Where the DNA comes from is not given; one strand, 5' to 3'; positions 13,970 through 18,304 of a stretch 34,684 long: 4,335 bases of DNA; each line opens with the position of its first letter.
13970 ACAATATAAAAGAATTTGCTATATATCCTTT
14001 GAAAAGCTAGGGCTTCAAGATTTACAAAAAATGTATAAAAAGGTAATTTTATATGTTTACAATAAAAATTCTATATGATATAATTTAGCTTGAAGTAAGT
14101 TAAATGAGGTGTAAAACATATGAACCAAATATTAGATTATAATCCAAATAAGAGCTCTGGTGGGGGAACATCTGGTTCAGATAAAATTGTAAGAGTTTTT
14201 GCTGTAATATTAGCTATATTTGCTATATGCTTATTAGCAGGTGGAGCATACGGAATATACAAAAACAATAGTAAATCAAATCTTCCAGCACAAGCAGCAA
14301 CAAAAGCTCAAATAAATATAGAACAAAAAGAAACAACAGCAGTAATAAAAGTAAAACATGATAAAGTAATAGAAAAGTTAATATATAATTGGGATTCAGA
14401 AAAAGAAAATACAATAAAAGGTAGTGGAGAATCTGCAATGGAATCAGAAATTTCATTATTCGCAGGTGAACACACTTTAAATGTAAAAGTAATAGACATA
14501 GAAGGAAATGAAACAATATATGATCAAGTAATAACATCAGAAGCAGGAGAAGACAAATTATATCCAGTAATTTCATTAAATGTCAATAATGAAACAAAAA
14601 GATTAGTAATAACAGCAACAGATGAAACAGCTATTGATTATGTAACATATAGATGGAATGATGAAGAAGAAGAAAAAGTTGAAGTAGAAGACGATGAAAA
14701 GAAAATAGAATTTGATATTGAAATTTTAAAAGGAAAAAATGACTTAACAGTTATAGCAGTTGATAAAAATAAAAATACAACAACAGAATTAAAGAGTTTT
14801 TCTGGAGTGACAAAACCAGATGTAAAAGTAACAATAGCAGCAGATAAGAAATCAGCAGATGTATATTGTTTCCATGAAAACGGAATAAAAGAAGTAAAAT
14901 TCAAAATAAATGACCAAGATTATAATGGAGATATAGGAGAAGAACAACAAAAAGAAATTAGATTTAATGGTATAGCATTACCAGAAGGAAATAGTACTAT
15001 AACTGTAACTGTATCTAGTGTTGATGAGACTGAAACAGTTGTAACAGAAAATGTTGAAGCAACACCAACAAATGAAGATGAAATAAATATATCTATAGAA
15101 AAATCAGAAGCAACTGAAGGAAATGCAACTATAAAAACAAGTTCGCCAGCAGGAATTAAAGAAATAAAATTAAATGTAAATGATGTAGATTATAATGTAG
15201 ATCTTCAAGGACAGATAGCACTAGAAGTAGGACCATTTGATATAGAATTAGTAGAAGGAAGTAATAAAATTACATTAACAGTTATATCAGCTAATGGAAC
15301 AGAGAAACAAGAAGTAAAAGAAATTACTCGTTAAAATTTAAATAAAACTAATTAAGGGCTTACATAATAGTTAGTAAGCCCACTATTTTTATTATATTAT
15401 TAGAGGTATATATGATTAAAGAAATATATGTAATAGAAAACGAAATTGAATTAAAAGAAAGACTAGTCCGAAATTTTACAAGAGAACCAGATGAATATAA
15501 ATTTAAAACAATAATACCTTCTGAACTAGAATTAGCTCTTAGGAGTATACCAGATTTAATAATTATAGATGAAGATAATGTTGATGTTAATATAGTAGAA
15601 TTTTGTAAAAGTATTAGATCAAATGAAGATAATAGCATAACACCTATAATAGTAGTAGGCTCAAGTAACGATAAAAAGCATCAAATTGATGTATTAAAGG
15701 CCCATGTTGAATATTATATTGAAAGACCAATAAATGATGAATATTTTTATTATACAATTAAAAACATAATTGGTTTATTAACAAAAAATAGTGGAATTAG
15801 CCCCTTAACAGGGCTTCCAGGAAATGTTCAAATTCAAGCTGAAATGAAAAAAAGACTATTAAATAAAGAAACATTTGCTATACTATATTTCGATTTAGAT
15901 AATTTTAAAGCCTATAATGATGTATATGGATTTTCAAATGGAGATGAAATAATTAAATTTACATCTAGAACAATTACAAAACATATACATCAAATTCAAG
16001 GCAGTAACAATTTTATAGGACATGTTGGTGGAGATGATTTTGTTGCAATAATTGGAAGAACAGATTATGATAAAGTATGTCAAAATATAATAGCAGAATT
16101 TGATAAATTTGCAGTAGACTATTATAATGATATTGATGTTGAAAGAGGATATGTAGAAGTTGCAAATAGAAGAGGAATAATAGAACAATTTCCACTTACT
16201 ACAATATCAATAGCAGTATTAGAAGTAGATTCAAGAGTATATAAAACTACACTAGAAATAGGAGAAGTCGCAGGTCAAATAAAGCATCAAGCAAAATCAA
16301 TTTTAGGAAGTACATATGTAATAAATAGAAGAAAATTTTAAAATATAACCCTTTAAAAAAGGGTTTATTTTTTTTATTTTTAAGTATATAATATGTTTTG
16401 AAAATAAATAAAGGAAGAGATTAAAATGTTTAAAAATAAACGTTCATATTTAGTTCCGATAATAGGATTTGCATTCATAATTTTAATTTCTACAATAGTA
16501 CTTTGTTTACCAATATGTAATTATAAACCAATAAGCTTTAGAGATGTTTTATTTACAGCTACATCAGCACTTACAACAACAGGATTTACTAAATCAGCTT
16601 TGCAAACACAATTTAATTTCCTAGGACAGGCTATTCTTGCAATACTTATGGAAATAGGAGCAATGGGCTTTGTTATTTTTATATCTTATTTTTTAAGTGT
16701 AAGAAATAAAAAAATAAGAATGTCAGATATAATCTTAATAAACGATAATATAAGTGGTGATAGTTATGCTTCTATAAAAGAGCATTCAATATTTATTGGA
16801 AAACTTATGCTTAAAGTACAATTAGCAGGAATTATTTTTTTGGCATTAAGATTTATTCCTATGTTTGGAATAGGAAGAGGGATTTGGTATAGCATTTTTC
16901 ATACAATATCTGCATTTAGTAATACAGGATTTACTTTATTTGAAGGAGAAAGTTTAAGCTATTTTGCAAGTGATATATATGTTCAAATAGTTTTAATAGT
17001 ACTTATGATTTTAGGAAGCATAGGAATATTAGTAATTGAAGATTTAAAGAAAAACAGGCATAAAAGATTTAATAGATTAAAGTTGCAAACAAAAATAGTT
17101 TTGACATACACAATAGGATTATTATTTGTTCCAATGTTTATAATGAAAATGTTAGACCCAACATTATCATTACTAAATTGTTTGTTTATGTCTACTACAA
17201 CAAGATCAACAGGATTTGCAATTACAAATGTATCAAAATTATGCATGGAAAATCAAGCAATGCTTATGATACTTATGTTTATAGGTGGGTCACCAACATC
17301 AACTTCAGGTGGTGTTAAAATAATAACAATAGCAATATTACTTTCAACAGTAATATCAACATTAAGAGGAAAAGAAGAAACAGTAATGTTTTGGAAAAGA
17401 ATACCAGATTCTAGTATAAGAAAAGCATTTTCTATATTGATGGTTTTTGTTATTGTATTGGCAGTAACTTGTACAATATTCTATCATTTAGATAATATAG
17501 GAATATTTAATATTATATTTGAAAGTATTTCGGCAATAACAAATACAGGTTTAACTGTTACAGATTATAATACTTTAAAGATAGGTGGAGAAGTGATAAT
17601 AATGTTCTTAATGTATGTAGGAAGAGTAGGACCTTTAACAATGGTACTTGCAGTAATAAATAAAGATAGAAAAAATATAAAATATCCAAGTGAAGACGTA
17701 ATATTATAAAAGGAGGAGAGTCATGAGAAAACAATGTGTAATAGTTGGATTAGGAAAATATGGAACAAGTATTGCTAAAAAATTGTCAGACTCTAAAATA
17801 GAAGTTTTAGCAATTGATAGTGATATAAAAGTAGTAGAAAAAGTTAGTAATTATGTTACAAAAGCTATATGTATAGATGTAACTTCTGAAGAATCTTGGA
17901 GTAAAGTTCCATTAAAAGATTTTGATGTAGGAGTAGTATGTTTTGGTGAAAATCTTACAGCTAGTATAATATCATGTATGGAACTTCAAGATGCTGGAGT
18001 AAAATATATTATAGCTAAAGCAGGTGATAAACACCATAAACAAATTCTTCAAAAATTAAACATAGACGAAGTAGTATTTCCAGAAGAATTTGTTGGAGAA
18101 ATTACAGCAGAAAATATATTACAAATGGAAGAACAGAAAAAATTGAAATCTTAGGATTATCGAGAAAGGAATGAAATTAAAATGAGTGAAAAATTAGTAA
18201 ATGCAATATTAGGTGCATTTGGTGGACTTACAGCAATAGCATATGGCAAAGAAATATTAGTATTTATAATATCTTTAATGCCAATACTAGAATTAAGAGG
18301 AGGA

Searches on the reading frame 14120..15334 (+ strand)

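Call 6: search_protein_families(library=pfam, proteins=[window:14120-15334:+], max_evalue=0.01)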
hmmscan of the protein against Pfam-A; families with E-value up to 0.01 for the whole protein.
window:14120-15334:+ (404 aa): 3 families
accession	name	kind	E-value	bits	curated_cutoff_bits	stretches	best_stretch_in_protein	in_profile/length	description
PF12733.13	Cadherin-like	-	1.7e-05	25.6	24.2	0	153-222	20-80/89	Cadherin-like beta sandwich domain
PF09136.16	Glucodextran_B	-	2.5e-05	24.5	27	1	154-225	13-77/83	Glucodextranase, domain B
PF19077.6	Big_13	-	0.0001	23.2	27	0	95-135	54-94/102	Bacterial Ig-like domain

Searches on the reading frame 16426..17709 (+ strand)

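Call 6: search_protein_families(library=pfam, proteins=[window:16426-17709:+], max_evalue=0.01)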
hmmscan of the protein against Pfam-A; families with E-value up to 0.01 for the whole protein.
window:16426-17709:+ (427 aa): 1 family
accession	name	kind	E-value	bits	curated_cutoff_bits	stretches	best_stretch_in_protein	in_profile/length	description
PF02386.22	TrkH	-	2.9e-42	145.2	27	1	32-411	57-491/502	Cation transport protein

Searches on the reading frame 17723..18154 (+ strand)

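Call 6: search_protein_families(library=pfam, proteins=[window:17723-18154:+], max_evalue=0.01)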
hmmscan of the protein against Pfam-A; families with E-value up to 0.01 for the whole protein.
window:17723-18154:+ (143 aa): 4 families
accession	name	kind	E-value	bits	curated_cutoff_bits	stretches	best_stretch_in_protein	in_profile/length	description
PF02254.24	TrkA_N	-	3.1e-24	85.9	23.8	1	6-120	2-116/116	TrkA-N domain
PF21799.2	MurD-like_N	-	0.0014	19.3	27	1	3-37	1-35/88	Mur ligase MurD-like, N-terminal domain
PF02826.25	2-Hacid_dh_C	-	0.0023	17.8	25.1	1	3-44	37-78/178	D-isomer specific 2-hydroxyacid dehydrogenase, NAD binding domain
PF07991.19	KARI_N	-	0.0078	16.2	20.6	0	3-32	5-35/165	Acetohydroxy acid isomeroreductase, NADPH-binding domain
